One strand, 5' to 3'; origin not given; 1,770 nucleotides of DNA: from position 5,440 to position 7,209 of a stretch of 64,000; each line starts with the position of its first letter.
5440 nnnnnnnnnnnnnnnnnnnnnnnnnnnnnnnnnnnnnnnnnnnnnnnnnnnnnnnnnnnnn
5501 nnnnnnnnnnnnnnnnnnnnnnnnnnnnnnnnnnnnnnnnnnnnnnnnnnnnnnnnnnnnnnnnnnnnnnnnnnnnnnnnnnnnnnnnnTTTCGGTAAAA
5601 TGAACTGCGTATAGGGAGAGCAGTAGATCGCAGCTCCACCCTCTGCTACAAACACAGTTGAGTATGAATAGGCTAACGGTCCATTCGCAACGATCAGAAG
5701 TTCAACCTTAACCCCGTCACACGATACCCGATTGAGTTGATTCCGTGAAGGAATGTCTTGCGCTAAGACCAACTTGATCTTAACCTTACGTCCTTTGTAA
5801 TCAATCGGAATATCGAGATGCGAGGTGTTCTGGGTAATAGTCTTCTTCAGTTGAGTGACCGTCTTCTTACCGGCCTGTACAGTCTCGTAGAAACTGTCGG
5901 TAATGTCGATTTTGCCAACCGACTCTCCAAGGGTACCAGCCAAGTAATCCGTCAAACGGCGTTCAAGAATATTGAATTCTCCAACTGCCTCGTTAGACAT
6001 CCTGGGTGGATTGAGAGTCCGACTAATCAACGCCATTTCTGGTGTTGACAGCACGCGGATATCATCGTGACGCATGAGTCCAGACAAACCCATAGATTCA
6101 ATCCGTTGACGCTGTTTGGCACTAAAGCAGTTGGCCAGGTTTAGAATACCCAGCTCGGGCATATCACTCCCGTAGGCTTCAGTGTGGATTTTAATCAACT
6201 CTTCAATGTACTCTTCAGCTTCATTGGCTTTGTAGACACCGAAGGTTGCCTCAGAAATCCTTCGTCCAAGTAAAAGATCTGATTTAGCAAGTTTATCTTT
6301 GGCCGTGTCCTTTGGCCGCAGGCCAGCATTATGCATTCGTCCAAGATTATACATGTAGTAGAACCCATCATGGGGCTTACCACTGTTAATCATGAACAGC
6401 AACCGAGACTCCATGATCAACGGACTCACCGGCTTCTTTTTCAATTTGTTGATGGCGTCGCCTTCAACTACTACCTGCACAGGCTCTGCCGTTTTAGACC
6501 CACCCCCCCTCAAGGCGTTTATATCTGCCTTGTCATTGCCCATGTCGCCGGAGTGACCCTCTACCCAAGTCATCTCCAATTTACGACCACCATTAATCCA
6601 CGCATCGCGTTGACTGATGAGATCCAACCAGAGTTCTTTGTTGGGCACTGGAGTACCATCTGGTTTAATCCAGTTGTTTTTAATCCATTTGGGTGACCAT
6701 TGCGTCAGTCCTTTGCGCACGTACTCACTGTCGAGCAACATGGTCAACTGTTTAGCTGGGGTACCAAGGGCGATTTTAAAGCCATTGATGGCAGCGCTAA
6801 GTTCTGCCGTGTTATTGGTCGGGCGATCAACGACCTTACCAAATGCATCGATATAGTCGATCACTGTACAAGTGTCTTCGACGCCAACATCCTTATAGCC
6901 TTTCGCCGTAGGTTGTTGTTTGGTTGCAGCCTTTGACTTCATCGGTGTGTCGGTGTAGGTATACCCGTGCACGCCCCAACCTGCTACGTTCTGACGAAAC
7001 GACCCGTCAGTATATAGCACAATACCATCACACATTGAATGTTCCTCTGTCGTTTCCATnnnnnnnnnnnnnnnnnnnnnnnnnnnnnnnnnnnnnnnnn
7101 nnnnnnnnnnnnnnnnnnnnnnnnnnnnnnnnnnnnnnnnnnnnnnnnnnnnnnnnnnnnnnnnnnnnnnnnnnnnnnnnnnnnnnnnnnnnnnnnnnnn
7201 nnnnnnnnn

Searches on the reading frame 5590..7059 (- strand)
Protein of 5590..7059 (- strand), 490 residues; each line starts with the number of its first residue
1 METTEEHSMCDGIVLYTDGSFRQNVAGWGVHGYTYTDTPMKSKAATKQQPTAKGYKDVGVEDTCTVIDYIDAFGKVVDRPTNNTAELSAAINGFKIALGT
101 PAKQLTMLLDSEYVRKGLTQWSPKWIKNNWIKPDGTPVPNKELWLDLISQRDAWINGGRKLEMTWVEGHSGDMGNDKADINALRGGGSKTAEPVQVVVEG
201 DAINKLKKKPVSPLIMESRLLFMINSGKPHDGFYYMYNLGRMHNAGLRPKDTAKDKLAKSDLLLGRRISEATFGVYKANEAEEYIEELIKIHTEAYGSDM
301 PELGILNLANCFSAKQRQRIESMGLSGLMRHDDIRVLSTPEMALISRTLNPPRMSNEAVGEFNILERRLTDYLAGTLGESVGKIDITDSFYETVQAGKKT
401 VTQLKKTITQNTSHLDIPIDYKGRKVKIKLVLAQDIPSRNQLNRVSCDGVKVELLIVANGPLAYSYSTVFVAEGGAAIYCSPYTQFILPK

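Call 42: search_protein_families(library=pfam, proteins=[window:5590-7059:-], max_evalue=0.001)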
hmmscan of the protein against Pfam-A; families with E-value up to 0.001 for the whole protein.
window:5590-7059:- (490 aa): 1 family
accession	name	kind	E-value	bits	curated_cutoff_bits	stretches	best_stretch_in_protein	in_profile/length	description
PF00075.30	RNase_H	-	1.1e-21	78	25.8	1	79-182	39-136/141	RNase H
